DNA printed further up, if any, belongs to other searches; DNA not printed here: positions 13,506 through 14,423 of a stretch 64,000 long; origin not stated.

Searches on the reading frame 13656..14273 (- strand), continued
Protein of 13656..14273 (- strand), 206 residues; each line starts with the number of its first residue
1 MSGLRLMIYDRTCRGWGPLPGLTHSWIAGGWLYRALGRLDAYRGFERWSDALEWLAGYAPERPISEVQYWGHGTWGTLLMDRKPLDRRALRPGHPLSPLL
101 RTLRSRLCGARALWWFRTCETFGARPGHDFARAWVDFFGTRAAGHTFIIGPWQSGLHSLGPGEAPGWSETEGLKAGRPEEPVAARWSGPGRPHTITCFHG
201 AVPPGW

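Call 39: find_encoding_contigs(protein=P0236, flank=8000, max_places=1)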
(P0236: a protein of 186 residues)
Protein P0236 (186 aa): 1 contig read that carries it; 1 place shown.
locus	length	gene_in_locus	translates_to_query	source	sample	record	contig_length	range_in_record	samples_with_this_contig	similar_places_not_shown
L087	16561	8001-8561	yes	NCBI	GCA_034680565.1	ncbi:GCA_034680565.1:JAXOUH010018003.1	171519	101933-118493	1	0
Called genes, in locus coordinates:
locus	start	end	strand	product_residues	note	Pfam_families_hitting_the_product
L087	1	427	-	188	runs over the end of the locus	-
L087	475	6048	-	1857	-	PF04865:Baseplate_J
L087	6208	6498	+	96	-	-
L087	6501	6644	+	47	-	-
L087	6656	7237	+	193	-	-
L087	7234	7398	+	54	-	-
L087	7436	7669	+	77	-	-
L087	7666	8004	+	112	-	PF07866:DUF1653 (weak)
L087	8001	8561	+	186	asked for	-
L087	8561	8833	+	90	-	-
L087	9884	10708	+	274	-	PF04446:Thg1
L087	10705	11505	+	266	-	PF10127:RlaP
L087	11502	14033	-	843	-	-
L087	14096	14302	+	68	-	-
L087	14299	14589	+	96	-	-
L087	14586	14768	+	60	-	-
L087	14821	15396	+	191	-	-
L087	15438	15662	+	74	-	-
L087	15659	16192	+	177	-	PF13328:HD_4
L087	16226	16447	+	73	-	-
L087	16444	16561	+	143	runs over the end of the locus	-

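Call 41: find_encoding_contigs(protein=P0002, flank=5000, max_places=3)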
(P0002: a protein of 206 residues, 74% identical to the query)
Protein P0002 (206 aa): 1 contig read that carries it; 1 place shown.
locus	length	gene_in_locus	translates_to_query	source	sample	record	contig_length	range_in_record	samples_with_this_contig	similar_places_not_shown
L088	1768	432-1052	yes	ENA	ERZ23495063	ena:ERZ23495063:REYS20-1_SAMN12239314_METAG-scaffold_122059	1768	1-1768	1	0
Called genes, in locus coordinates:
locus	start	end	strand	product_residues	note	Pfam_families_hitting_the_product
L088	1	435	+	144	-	?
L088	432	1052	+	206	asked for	-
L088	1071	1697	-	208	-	PF01161:PBP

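Call 42: find_encoding_contigs(protein=P0004, flank=5000, max_places=3)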
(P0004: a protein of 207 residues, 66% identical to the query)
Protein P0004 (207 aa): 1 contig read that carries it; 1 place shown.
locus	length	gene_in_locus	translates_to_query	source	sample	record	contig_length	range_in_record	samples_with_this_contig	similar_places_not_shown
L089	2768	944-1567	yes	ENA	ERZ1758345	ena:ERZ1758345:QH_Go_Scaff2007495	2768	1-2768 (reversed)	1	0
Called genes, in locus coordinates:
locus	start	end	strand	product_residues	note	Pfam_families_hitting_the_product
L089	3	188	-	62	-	?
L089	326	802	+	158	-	PF12802:MarR_2, PF01047:MarR, PF13412:HTH_24 (faint)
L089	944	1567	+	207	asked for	-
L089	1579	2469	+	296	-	PF03881:Fructosamin_kin, PF01636:APH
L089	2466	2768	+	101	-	?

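Call 50: fold_search(model_id=the predicted structure, library=pdb)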
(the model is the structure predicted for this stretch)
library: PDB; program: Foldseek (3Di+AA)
matches with E <= 10: 1326; with E <= 0.001: 1
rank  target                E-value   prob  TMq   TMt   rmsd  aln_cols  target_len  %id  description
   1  8tl0_I                9.0e-04  1.00  0.44  0.21   5.3       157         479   15  Structure of activated SAVED-CHAT filament (released 2024-03-06)
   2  8tl0_B                1.1e-03  1.00  0.42  0.21   5.7       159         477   17  Structure of activated SAVED-CHAT filament (released 2024-03-06)
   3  8tl0_A                1.1e-03  1.00  0.41  0.20   5.6       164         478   15  Structure of activated SAVED-CHAT filament (released 2024-03-06)
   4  8tl0_D                2.8e-03  0.99  0.41  0.20   5.9       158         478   15  Structure of activated SAVED-CHAT filament (released 2024-03-06)
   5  2p2c_K                3.4e-03  1.00  0.36  0.44   5.4       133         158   19  Inhibition of caspase-2 by a designed ankyrin repeat protein (DARPin) (released 2007-05-22)
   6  3dei_A                3.4e-03  0.97  0.39  0.36   9.4       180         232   11  Crystal Structures of Caspase-3 with Bound Isoquinoline-1,3,4-trione Derivative Inhibitors (released 2008-09-02)
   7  8tl0_C                3.7e-03  0.96  0.36  0.18   6.4       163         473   14  Structure of activated SAVED-CHAT filament (released 2024-03-06)
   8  7fql_E                4.7e-03  0.99  0.41  0.33   7.1       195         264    9  Crystal Structure of human Legumain in complex with (2S)-N-[(1S)-3-amino-1-cyano-3-oxopropyl]-1-[1-[4-[(2,4-difluoroph (released 2023-10-11)
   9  2p2c_E                5.0e-03  0.99  0.36  0.44   5.4       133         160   19  Inhibition of caspase-2 by a designed ankyrin repeat protein (DARPin) (released 2007-05-22)
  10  2p2c_A                5.0e-03  0.99  0.36  0.43   5.3       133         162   19  Inhibition of caspase-2 by a designed ankyrin repeat protein (DARPin) (released 2007-05-22)
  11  7fqh_D                6.1e-03  0.93  0.29  0.24   5.0       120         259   14  Crystal Structure of human Legumain in complex with (2S)-N-[(3S)-5-amino-5-oxopent-1-yn-3-yl]-1-[1-[4-(cyclopropylmeth (released 2023-10-11)
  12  4n6o_A                7.8e-03  0.90  0.34  0.28   5.9       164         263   14  Crystal structure of reduced legumain in complex with cystatin E/M (released 2015-02-11)
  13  4awb_A                7.8e-03  0.80  0.25  0.21   6.0       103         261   13  Crystal structure of active legumain in complex with AAN-CMK (released 2013-06-26)
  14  3deh_A                8.3e-03  0.93  0.37  0.34   7.8       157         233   11  Crystal Structures of Caspase-3 with Bound Isoquinoline-1,3,4-trione Derivative Inhibitors (released 2008-09-02)
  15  4hqr_A                8.3e-03  0.91  0.33  0.32   8.1       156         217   14  Crystal Structure of mutant form of Caspase-7 (released 2013-09-11)
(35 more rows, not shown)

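Call 51: search_protein_families(library=pfam, alignment_id=A2, max_evalue=10)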
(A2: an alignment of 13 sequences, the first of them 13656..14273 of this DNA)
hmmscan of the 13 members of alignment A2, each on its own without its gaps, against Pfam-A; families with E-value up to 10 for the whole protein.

A. member 1, window:13656-14273:- (206 aa): 0 families

B. families by the number of members that match (of 13 scanned): 1 family
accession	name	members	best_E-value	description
PF14252.11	DUF4347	8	5.6e-06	Domain of unknown function (DUF4347)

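Call 52: search_protein_families(library=pfam, proteins=[P0254, P0270, P0236, P0253, P0185, P0218, P0247, P0003, P0009, P0100], max_evalue=10)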
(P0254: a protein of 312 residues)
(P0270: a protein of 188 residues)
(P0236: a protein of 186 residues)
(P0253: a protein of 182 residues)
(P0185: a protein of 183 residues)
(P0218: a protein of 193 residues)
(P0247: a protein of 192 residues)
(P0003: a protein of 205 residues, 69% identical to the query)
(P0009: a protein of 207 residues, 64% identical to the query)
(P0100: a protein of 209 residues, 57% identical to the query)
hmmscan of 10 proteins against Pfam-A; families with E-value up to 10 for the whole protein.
P0254 (312 aa): 1 family
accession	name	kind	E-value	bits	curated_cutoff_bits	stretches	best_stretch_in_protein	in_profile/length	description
PF14252.11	DUF4347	-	0.0014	18.8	24.6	1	127-234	23-121/164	Domain of unknown function (DUF4347)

P0270 (188 aa): 1 family
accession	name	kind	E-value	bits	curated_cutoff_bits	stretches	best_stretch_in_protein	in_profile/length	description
PF14252.11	DUF4347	-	0.0004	20.6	24.6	1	46-136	35-131/164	Domain of unknown function (DUF4347)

P0236 (186 aa): 1 family
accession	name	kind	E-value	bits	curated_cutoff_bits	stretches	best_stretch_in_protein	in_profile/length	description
PF14252.11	DUF4347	-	0.001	19.3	24.6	1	34-132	25-130/164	Domain of unknown function (DUF4347)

P0253 (182 aa): 0 families

P0185 (183 aa): 1 family
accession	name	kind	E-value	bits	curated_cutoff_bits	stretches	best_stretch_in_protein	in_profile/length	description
PF14252.11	DUF4347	-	5.5e-05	23.4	24.6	1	48-127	39-129/164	Domain of unknown function (DUF4347)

P0218 (193 aa): 1 family
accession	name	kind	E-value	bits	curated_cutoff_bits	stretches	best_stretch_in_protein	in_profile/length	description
PF14252.11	DUF4347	-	0.00098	19.4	24.6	1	53-135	45-125/164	Domain of unknown function (DUF4347)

P0247 (192 aa): 1 family
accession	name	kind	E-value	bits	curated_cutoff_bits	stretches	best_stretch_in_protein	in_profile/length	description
PF14252.11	DUF4347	-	5.6e-06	26.7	24.6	1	52-144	41-133/164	Domain of unknown function (DUF4347)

P0003 (205 aa): 0 families

P0009 (207 aa): 0 families

P0100 (209 aa): 1 family
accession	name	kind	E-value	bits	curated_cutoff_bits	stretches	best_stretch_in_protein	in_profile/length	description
PF14252.11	DUF4347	-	0.00042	20.5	24.6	1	61-157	42-134/164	Domain of unknown function (DUF4347)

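Call 60: search_dna_similar(query=P0236, collection=phages, mode=protein, max_evalue=0.001, max_rows=15)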
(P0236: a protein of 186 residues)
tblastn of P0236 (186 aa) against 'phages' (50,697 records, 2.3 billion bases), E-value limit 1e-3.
No match.

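Call 61: search_dna_similar(query=window:13656-14273:-, collection=plasmids, mode=protein, max_evalue=0.001, max_rows=15)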
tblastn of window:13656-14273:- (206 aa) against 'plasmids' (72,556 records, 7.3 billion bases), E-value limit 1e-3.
No match.

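Call 62: find_related_loci(query=A2, collection=viral_contigs, flank=6000)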
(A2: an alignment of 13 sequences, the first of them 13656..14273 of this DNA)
Query A2 (206 aa) in viral_contigs; peptide patterns used: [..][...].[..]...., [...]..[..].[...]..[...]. (x = any residue, [..] = any of these).
74 stretches matched a pattern; 22 encode a relative of the query (tblastn E <= 1e-3); 22 distinct loci.
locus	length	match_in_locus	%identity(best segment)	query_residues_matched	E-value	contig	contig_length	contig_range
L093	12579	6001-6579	49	4-206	4e-49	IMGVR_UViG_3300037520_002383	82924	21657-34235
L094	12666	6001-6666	41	3-206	3e-48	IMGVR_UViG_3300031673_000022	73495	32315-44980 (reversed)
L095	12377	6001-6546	41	9-195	9e-36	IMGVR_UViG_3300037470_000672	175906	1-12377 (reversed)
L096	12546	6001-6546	41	9-195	9e-36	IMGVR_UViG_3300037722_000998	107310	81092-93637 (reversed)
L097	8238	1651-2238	38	2-206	7e-34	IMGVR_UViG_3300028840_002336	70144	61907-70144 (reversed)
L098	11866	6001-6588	38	2-206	7e-34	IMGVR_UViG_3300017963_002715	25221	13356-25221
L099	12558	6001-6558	35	4-206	4e-31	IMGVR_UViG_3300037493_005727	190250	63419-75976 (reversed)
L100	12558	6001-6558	35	4-206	3e-30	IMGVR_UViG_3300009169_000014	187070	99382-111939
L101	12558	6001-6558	34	3-206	5e-30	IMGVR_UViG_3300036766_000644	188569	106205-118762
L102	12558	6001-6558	34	4-206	8e-29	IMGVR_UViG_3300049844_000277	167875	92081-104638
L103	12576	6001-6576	36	1-206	3e-27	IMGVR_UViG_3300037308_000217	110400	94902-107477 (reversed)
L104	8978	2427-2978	31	4-206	2e-25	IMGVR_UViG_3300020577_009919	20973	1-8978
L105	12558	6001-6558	35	4-206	8e-28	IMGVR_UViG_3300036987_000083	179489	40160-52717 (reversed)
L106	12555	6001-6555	32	4-206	2e-23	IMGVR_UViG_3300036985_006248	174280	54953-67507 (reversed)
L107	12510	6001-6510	31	22-206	2e-21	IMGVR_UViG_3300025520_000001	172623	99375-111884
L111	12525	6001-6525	29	2-206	7e-17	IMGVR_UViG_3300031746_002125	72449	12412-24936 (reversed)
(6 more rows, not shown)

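Call 69: search_protein_families(library=phrogs, proteins=[L099:8653-11394:-, L099:6565-7398:+, L099:5634-5981:-, L099:4720-5583:-, L106:1236-3359:+, L106:5519-6001:+, L106:4950-5519:+, L111:1999-4074:+, L111:6584-8077:+, L111:8573-9604:+], max_evalue=0.001)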
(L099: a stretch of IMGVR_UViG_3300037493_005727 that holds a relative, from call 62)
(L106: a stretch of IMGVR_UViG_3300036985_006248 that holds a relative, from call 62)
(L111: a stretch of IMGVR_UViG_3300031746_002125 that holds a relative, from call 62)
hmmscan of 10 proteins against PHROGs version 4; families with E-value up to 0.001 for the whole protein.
L099:8653-11394:- (913 aa): 0 families

L099:6565-7398:+ (278 aa): 0 families

L099:5634-5981:- (115 aa): 4 families
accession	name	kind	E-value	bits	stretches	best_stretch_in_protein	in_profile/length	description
phrog_452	-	DNA, RNA and nucleotide metabolism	2.3e-33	116.7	1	2-114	68-182/201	endonuclease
phrog_8809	-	unknown function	4.9e-15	54.6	1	3-109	1099-1204/2317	-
phrog_20876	-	DNA, RNA and nucleotide metabolism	9.6e-10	39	1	5-88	168-240/395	nuclease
phrog_18798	-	unknown function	4.3e-07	31.3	1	4-108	6-103/124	-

L099:4720-5583:- (287 aa): 0 families

L106:1236-3359:+ (708 aa): 3 families
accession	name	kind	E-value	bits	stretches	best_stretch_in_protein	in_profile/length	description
phrog_395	-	other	6.1e-11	43.7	1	437-494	4-61/373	cytidyltransferase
phrog_3041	-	other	1.4e-08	34.6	0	429-480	34-90/678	cytidyltransferase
phrog_3462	-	moron, auxiliary metabolic gene and host takeover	0.00033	21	1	445-479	3-37/346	nicotinamide-nucleotide adenylyltransferase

L106:5519-6001:+ (161 aa): 0 families

L106:4950-5519:+ (190 aa): 8 families
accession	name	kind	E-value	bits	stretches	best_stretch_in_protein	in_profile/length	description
phrog_181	-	lysis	2.2e-45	156.9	1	1-189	329-530/769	endolysin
phrog_26317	-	unknown function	2.4e-24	86.6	1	80-189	11-117/119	-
phrog_9506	-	lysis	8.9e-21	75.9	1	19-186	18-190/330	endolysin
phrog_14712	-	moron, auxiliary metabolic gene and host takeover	1.3e-16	61.7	1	31-184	32-182/322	chitinase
phrog_34417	-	unknown function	5.9e-14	53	1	27-169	30-171/326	-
phrog_1519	-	lysis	1.3e-10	42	1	9-181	204-373/502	endolysin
phrog_3201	-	tail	3.3e-07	29.3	1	78-170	2093-2187/2408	tail fiber protein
phrog_317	-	lysis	0.00017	21.9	1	24-119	212-279/492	endolysin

L111:1999-4074:+ (692 aa): 0 families

L111:6584-8077:+ (498 aa): 2 families
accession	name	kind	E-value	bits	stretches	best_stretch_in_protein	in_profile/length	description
phrog_27806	-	other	1.6e-07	31.1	1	90-296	431-617/798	DNA methyltransferase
phrog_16389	-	unknown function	2e-06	28.2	0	322-451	185-321/340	-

L111:8573-9604:+ (344 aa): 1 family
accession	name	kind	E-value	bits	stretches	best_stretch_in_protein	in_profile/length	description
phrog_2522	-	head and packaging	1.7e-07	31.7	1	9-340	37-313/318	major head protein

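Call 70: search_protein_families(library=phrogs, proteins=[window:13656-14273:-, P0236, L099:6001-6558:+, L106:6001-6555:+, L111:5995-6525:+, P0247, P0253], max_evalue=0.01)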
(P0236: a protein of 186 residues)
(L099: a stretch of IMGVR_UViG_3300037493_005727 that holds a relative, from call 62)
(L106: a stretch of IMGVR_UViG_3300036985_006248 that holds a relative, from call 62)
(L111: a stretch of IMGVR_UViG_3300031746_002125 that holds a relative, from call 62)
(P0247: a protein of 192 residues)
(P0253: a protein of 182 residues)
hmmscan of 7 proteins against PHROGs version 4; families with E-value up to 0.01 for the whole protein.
window:13656-14273:- (206 aa): 0 families

P0236 (186 aa): 0 families

L099:6001-6558:+ (186 aa): 0 families

L106:6001-6555:+ (185 aa): 0 families

L111:5995-6525:+ (177 aa): 0 families

P0247 (192 aa): 0 families

P0253 (182 aa): 0 families
